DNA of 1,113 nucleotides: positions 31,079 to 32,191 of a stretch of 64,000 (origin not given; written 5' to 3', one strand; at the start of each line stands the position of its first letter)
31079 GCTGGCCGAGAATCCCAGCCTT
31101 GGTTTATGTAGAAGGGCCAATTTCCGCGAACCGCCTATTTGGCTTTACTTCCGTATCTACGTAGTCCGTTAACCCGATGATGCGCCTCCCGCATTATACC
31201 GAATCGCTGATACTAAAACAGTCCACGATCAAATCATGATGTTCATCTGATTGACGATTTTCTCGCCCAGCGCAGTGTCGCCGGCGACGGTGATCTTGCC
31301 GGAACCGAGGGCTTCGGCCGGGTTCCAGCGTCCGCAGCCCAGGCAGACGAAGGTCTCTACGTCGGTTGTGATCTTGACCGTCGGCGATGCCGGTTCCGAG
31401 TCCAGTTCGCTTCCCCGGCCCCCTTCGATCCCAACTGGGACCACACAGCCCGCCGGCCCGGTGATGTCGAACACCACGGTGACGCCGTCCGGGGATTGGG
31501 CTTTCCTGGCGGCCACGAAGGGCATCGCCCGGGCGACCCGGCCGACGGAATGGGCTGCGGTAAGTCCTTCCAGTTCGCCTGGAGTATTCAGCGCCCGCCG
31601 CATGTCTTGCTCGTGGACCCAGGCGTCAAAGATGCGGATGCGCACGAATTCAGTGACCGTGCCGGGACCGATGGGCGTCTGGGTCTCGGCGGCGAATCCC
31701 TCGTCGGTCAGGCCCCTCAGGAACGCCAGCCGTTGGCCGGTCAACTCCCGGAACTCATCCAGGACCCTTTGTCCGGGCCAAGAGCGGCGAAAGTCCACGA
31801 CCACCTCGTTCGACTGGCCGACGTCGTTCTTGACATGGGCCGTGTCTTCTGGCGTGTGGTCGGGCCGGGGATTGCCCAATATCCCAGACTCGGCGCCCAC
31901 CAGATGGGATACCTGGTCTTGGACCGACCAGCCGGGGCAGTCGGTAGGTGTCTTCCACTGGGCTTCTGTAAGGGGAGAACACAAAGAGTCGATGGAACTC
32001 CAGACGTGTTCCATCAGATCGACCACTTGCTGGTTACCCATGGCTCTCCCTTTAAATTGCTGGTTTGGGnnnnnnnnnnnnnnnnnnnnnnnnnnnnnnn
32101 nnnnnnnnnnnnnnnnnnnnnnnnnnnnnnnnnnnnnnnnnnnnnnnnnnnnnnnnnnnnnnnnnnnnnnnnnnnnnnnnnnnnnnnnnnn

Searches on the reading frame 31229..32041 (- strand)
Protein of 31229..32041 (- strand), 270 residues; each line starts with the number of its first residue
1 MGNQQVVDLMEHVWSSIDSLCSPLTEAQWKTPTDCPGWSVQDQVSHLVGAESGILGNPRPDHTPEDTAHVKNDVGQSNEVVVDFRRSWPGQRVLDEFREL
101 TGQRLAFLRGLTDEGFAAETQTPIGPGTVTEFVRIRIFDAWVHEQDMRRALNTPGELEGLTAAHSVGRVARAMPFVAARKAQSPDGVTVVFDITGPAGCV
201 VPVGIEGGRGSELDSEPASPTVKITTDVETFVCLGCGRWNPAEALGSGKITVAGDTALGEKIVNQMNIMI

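Call 41: search_protein_families(library=pfam, proteins=[window:31229-32041:-], max_evalue=0.00001)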
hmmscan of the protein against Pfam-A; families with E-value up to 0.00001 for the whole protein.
window:31229-32041:- (270 aa): 4 families
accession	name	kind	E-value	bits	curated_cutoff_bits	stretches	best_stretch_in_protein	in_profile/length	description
PF11716.13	MDMPI_N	-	1.4e-27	97.6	24.2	1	12-147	3-139/140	Mycothiol maleylpyruvate isomerase N-terminal domain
PF12867.12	DinB_2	-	1.8e-09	38.6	24.8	1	10-136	2-117/128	DinB superfamily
PF02036.22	SCP2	-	1.4e-06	29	21.3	1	183-264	18-98/101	SCP-2 sterol transfer family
PF07398.16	MDMPI_C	-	1.6e-06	29.1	29.5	1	164-258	2-87/90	MDMPI C-terminal domain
